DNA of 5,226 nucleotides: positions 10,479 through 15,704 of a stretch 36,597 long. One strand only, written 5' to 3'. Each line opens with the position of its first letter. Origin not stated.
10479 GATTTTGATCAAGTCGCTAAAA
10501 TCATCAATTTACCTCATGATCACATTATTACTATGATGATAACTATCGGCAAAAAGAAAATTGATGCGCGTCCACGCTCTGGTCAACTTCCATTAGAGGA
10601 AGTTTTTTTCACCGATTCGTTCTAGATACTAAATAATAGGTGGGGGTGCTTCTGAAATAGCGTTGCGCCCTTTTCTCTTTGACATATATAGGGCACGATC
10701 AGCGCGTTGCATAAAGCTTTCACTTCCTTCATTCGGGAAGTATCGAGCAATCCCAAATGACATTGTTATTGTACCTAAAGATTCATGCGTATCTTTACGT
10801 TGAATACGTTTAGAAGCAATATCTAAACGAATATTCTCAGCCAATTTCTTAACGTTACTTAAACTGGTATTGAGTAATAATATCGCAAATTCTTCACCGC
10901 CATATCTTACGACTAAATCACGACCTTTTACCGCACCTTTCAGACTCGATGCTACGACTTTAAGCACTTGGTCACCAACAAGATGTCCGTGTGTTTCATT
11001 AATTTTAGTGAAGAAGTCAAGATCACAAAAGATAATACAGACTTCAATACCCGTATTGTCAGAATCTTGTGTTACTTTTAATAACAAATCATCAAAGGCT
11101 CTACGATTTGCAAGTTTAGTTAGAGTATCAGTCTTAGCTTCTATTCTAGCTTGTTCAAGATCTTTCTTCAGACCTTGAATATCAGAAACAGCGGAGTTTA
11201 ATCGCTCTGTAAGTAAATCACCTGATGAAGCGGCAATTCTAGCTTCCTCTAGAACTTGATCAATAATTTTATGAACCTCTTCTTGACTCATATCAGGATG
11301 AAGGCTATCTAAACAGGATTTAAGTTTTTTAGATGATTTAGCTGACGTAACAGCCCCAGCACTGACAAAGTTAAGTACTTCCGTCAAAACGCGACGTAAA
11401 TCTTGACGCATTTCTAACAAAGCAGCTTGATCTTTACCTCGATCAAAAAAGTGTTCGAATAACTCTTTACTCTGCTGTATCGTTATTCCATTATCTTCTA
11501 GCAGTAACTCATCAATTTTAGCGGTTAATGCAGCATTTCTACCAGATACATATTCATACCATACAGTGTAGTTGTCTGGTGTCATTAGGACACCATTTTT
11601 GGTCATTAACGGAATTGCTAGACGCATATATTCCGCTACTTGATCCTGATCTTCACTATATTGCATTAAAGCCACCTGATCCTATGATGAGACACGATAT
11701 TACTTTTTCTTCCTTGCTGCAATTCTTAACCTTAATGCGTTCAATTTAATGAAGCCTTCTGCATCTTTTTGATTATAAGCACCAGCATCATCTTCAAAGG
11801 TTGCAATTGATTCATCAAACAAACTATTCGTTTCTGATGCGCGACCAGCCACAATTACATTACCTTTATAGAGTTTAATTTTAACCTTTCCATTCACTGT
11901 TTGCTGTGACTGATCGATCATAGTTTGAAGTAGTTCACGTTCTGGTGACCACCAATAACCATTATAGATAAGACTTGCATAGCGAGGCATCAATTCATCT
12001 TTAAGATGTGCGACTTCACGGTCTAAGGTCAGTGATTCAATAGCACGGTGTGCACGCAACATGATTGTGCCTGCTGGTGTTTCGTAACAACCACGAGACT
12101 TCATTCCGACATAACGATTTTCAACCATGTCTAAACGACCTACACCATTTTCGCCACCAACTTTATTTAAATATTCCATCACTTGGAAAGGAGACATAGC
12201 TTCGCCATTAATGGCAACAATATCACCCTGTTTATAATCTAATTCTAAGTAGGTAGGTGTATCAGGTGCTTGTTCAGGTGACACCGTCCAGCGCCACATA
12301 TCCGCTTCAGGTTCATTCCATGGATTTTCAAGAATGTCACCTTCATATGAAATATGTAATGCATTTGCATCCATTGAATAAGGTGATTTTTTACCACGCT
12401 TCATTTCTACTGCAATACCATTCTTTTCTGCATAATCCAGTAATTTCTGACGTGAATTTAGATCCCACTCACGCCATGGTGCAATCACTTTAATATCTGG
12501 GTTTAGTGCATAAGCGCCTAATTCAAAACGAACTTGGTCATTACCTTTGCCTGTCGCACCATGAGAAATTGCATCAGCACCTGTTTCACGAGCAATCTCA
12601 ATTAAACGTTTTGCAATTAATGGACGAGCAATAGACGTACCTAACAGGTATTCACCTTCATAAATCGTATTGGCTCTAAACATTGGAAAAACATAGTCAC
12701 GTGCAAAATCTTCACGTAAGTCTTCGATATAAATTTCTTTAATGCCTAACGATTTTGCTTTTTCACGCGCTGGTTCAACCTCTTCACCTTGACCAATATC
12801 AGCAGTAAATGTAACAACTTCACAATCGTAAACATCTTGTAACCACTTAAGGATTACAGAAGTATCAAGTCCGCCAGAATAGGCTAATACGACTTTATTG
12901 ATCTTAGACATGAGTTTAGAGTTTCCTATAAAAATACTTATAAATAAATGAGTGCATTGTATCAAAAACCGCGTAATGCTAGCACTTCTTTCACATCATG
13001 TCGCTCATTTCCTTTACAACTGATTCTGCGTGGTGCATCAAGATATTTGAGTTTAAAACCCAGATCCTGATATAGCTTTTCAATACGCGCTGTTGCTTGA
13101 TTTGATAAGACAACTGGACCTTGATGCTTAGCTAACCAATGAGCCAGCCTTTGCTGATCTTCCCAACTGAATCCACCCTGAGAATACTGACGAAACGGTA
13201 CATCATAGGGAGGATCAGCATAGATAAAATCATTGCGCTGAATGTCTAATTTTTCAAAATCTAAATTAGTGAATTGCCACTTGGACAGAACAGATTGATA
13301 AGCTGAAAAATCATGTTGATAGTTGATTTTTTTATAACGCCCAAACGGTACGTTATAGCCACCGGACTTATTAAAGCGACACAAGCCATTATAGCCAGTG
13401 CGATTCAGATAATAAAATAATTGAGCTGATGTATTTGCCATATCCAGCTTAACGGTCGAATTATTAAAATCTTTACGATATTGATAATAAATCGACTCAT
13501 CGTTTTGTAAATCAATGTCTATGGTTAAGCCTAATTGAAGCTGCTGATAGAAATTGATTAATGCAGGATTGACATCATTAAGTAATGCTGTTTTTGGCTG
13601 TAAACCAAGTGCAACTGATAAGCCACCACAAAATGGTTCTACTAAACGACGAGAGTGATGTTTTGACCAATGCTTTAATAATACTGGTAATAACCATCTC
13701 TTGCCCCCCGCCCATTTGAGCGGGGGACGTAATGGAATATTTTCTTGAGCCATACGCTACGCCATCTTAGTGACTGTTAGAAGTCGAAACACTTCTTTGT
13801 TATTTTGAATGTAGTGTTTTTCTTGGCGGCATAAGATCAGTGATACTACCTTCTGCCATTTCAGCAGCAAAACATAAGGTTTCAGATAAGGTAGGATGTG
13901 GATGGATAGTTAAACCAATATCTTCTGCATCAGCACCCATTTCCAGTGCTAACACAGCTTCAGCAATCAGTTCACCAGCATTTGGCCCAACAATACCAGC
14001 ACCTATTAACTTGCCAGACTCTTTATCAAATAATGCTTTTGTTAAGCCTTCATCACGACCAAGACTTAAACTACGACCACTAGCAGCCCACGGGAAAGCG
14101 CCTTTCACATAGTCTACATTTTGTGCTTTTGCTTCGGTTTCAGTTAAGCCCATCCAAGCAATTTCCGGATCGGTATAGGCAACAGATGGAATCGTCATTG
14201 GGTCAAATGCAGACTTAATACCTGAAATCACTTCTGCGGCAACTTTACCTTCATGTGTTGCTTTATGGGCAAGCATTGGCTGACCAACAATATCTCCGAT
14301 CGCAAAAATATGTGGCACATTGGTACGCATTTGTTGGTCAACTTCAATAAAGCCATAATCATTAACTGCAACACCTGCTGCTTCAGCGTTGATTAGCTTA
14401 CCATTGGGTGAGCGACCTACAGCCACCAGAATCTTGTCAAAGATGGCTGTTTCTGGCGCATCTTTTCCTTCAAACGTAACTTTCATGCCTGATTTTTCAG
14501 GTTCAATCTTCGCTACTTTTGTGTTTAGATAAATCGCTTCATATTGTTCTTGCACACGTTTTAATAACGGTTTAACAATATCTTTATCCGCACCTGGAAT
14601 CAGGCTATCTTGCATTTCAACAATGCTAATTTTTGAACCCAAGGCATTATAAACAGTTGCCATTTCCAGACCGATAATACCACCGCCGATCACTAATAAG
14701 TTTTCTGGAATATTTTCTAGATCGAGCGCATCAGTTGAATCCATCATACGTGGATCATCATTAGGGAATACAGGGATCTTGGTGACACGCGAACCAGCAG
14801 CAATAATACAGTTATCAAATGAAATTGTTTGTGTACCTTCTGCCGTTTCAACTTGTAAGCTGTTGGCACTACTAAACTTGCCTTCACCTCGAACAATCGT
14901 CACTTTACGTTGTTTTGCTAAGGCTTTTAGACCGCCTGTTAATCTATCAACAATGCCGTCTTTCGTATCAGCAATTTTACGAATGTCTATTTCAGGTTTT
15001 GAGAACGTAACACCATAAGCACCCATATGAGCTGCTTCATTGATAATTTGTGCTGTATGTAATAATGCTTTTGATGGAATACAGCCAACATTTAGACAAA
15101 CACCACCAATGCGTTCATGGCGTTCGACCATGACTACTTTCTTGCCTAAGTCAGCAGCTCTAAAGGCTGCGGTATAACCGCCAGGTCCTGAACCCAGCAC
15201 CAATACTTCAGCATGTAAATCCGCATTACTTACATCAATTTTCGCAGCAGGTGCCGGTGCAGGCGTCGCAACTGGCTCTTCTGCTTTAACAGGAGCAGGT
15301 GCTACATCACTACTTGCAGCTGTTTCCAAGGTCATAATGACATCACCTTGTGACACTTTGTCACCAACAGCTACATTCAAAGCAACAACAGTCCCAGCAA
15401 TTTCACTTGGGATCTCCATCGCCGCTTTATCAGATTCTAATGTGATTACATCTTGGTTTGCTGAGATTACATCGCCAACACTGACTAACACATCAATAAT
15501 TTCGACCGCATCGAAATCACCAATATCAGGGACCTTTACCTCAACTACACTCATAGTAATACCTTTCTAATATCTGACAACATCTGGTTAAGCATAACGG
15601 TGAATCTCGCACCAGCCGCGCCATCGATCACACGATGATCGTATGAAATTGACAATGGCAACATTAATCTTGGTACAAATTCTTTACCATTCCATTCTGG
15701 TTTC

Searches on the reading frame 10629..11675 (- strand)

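Call 5: search_protein_families(library=pfam, proteins=[window:10629-11675:-], max_evalue=0.00001)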
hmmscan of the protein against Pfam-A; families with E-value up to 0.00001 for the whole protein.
window:10629-11675:- (348 aa): 1 family
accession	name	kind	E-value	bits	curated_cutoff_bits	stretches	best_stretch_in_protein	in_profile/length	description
PF00990.26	GGDEF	-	4.9e-41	140.6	23.8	1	180-338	1-160/161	Diguanylate cyclase, GGDEF domain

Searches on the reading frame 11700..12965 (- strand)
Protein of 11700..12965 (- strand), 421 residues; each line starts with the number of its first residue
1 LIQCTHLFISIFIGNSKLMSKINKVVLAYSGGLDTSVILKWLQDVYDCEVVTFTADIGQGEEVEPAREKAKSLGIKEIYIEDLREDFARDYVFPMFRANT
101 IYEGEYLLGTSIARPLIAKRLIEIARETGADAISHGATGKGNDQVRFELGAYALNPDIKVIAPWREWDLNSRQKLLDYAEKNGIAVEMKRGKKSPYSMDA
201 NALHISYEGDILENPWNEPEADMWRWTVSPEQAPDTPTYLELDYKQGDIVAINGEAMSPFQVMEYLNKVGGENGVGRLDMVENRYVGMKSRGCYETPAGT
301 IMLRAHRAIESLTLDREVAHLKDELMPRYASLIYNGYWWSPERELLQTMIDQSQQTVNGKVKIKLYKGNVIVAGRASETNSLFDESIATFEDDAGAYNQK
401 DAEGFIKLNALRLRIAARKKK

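Call 5: search_protein_families(library=pfam, proteins=[window:11700-12965:-], max_evalue=0.00001)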
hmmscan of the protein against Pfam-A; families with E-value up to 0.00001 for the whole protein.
window:11700-12965:- (421 aa): 2 families
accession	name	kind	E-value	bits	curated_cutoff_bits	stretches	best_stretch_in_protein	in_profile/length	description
PF20979.2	Arginosuc_syn_C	-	1.9e-82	276.5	27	1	196-415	1-218/219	Arginosuccinate synthase C-terminal domain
PF00764.25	Arginosuc_synth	-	1.3e-66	224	27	1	24-184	1-161/162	Arginosuccinate synthase N-terminal HUP domain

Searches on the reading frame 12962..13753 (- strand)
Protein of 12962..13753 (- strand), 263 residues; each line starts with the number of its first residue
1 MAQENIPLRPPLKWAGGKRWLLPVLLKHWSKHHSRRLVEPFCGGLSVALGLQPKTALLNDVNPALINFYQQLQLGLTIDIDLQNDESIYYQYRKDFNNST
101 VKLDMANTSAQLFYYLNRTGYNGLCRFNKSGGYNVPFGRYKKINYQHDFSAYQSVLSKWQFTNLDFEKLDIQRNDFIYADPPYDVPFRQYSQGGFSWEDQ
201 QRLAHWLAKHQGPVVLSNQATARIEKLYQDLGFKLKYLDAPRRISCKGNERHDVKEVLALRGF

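Call 5: search_protein_families(library=pfam, proteins=[window:12962-13753:-], max_evalue=0.00001)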
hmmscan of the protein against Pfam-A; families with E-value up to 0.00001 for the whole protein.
window:12962-13753:- (263 aa): 1 family
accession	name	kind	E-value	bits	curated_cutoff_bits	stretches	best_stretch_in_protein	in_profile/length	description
PF02086.21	MethyltransfD12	-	3.1e-46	158.6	22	1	14-242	1-251/253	D12 class N6 adenine-specific DNA methyltransferase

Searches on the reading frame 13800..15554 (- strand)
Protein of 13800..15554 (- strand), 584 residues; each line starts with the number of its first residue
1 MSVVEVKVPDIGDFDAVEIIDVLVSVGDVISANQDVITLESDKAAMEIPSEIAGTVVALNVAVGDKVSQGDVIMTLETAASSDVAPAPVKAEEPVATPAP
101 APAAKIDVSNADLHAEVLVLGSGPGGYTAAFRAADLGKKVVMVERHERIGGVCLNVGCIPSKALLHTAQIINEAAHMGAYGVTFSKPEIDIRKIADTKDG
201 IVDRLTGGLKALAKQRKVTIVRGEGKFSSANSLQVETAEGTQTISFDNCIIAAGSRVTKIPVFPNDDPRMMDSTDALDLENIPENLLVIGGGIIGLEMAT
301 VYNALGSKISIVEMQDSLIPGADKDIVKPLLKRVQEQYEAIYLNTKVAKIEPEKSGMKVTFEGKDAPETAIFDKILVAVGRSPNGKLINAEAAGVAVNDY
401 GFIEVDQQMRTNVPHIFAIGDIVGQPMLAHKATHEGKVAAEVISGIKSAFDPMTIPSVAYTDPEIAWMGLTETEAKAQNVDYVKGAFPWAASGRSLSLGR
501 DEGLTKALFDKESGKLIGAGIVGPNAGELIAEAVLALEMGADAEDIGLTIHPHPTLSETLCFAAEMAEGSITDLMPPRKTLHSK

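Call 5: search_protein_families(library=pfam, proteins=[window:13800-15554:-], max_evalue=0.00001)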
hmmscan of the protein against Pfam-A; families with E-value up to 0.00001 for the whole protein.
window:13800-15554:- (584 aa): 11 families
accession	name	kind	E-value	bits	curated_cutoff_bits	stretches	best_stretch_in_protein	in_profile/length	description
PF07992.20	Pyr_redox_2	-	2.6e-67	227.7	26.1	1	116-436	2-291/291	Pyridine nucleotide-disulphide oxidoreductase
PF02852.28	Pyr_redox_dim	-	5.8e-35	120.3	25.3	1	455-560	1-106/110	Pyridine nucleotide-disulphide oxidoreductase, dimerisation domain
PF00070.33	Pyr_redox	-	1.3e-21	77.3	22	1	286-362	2-80/82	Pyridine nucleotide-disulphide oxidoreductase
PF00364.28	Biotin_lipoyl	-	5.1e-18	65.1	22.1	1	5-76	2-73/73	Biotin-requiring enzyme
PF13738.12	Pyr_redox_3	-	2e-12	47.4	30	1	231-420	112-305/305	Pyridine nucleotide-disulphide oxidoreductase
PF13450.12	NAD_binding_8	-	1.7e-09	38.2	21.9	1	119-154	1-36/68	NAD(P)-binding Rossmann-like domain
PF12831.13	FAD_oxidored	-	3.2e-09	37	27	1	116-157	1-42/416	FAD dependent oxidoreductase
PF13533.13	Biotin_lipoyl_2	-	3.3e-07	30.4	29.8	1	50-77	5-32/32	Biotin-lipoyl like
PF01262.27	AlaDh_PNT_C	-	3.7e-06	27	23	0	284-321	29-66/214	Alanine dehydrogenase/PNT, C-terminal domain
PF03486.20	HI0933_like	-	5.4e-06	26.5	50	0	116-150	2-36/244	HI0933-like protein Rossmann domain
PF01134.28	GIDA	-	6.3e-06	25.9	22.1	0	117-184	2-67/391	Glucose inhibited division protein A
